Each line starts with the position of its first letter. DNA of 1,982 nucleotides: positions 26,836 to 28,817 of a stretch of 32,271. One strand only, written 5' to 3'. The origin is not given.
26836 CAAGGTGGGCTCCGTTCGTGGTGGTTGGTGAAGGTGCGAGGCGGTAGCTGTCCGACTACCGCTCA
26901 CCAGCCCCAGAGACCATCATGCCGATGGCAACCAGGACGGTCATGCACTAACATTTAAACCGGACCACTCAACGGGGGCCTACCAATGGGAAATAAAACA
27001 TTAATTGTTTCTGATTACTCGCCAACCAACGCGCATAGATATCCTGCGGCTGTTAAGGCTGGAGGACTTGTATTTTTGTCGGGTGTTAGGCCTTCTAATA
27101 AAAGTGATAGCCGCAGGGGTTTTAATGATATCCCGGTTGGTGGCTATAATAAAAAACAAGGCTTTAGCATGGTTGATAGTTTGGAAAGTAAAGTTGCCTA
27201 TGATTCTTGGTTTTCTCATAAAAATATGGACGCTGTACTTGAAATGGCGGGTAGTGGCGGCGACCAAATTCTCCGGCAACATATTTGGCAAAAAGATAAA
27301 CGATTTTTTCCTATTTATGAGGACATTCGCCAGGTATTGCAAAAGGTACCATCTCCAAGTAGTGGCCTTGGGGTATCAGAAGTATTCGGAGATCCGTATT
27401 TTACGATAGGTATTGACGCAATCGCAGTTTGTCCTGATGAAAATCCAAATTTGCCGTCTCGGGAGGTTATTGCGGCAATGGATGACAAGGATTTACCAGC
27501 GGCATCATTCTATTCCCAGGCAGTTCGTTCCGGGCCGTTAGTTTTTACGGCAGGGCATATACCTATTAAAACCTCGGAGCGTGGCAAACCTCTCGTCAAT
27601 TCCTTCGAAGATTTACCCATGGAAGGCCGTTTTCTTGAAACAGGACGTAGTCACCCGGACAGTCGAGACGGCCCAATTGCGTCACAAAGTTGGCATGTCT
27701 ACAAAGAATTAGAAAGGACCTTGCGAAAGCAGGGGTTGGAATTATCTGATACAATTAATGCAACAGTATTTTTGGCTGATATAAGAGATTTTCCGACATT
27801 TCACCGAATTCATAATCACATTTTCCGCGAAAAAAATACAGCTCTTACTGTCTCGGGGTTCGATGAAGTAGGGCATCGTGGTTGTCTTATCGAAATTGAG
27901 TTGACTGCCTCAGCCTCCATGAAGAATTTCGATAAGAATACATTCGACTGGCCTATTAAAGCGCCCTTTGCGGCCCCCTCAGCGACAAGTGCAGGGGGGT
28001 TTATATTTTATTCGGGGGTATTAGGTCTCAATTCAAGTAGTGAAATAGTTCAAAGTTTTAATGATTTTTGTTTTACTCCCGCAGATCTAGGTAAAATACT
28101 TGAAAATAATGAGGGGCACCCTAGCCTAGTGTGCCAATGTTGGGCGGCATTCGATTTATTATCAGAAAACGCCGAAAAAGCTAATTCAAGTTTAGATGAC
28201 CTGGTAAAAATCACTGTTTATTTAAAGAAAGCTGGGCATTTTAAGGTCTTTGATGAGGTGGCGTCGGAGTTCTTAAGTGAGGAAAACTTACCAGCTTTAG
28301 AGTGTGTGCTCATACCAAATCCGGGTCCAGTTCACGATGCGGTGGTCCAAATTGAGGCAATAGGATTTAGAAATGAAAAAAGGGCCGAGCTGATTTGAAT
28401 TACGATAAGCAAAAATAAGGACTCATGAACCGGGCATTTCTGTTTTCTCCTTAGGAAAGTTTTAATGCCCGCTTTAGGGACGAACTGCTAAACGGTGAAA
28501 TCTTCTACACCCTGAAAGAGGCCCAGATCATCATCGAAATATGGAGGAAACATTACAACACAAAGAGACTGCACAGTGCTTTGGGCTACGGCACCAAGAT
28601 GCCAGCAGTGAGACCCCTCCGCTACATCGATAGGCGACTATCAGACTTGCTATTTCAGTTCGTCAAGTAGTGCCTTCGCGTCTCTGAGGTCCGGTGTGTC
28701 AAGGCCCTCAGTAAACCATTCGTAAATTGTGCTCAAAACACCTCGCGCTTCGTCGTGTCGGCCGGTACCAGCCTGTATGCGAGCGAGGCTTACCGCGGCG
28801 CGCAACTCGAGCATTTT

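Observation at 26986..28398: Single-chain triple RidA/YjgF protein on a sharply low-GC cassette: a covalent pseudo-trimer?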

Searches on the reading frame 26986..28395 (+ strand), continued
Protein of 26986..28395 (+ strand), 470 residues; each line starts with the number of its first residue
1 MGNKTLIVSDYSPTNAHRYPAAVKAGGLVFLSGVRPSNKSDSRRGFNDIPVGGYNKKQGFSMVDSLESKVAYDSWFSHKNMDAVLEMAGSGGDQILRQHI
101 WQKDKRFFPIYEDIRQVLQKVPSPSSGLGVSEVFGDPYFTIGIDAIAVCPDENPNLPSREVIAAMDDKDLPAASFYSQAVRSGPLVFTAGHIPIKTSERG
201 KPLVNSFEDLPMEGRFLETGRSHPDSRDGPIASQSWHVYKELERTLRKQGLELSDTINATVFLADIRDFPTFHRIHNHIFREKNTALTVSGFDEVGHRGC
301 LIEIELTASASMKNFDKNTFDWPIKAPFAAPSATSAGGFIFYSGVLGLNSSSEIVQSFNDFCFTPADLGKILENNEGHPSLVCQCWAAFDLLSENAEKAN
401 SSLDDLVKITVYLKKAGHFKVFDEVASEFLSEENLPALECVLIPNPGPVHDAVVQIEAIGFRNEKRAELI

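Call 35: search_solved_structures(query=A1, max_evalue=10, show_alignments=0)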
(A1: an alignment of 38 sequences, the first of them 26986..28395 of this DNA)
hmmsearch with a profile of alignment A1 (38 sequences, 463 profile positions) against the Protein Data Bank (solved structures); distinct sequences matched with E-value up to 10: 57.
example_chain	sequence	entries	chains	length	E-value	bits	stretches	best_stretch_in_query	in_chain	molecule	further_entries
3lyb_A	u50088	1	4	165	9.2e-24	87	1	176-309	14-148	Putative endoribonuclease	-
2dyy_A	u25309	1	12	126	1.2e-16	63.6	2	228-310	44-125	UPF0076 protein PH0854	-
1xrg_A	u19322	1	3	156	1.4e-13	53.5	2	228-309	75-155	Putative translation initiation inhibitor, yjgF family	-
2csl_A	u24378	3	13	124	1.4e-13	53.5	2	228-309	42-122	protein translation initiation inhibitor | translation initiation inhibitor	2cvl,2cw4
3quw_A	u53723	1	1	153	2.4e-12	49.4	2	228-309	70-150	Protein MMF1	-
1qu9_A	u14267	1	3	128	2.8e-12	49.2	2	231-309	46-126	YJGF PROTEIN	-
2cwj_A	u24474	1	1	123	3.1e-12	49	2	239-293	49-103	putative endonuclease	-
1jd1_A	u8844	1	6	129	4.6e-12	48.5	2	228-292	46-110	HYPOTHETICAL 13.9 KDA PROTEIN IN FCY2-PET117 INTERGENIC REGION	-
3vcz_A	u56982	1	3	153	8e-12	47.6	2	231-308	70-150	Endoribonuclease L-PSP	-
2b33_A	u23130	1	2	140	1.7e-11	46.5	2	228-311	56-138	protein synthesis inhibitor, putative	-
1j7h_A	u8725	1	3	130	7.9e-11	44.4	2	231-307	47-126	HYPOTHETICAL PROTEIN HI0719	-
3r0p_A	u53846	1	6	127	1.1e-10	44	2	228-302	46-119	L-PSP putative endoribonuclease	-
2uyj_A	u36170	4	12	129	1.7e-10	43.3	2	234-310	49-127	PROTEIN TDCF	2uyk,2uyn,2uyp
1x25_A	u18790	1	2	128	3e-10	42.4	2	228-288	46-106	Hypothetical UPF0076 protein ST0811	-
6izh_A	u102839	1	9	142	3.3e-10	42.3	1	231-310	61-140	2-aminomuconate deaminase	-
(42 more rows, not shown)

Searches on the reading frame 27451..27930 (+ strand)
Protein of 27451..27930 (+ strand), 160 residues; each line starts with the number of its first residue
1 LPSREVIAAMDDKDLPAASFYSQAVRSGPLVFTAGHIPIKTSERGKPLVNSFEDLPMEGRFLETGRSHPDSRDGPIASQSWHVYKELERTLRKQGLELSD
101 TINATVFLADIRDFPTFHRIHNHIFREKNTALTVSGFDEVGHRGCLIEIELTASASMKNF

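Call 6: search_protein_families(library=pfam, proteins=[window:27451-27930:+], max_evalue=10)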
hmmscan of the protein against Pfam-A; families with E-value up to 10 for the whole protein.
seq(160 aa): 1 family
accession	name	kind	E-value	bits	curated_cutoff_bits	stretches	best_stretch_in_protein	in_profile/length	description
PF01042.26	Ribonuc_L-PSP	-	7.4e-17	61.9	27.3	2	74-153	39-119/121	Endoribonuclease L-PSP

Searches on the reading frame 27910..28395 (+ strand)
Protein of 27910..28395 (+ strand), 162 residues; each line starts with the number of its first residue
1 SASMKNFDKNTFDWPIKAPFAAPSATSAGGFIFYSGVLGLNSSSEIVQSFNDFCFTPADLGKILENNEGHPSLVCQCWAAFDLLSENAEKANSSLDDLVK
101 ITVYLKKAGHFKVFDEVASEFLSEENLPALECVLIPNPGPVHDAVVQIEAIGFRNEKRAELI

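Call 6: search_protein_families(library=pfam, proteins=[window:27910-28395:+], max_evalue=10)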
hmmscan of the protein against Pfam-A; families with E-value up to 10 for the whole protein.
seq(162 aa): 3 families
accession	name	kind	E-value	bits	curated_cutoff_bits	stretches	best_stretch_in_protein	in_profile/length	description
PF01042.26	Ribonuc_L-PSP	-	3e-09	37.4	27.3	1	25-150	14-117/121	Endoribonuclease L-PSP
PF14553.12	YqbF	-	0.17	12.2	27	1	103-116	27-40/43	YqbF, hypothetical protein domain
PF22317.1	PolB_N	-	0.18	12.3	27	1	80-122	15-53/54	DNA polymerase II small subunit, N-terminal domain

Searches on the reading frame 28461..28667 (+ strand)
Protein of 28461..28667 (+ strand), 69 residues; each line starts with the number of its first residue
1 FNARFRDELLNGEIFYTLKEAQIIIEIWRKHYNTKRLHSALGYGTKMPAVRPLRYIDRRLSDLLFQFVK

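Call 55: search_protein_families(library=pfam, proteins=[window:28461-28667:+], max_evalue=1)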
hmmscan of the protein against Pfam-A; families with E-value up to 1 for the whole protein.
seq(69 aa): 3 families
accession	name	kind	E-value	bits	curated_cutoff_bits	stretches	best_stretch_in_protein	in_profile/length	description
PF13683.12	rve_3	-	9.2e-15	54.6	26.5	1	1-45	22-66/67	Integrase core domain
PF13333.12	rve_2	-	0.00054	20.5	22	1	4-44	6-46/56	Integrase core domain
PF20660.2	DUF6812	-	0.062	13.7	27.1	0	2-23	11-32/53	Family of unknown function (DUF6812)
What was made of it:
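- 28461..28595 (+): C-terminal remnant of an IS3-type transposase (rve_3, profile positions 22-66 of 67), also low in GC. It starts 24 bp after the cassette ends. Pfam E 9.2e-15 (call 55).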
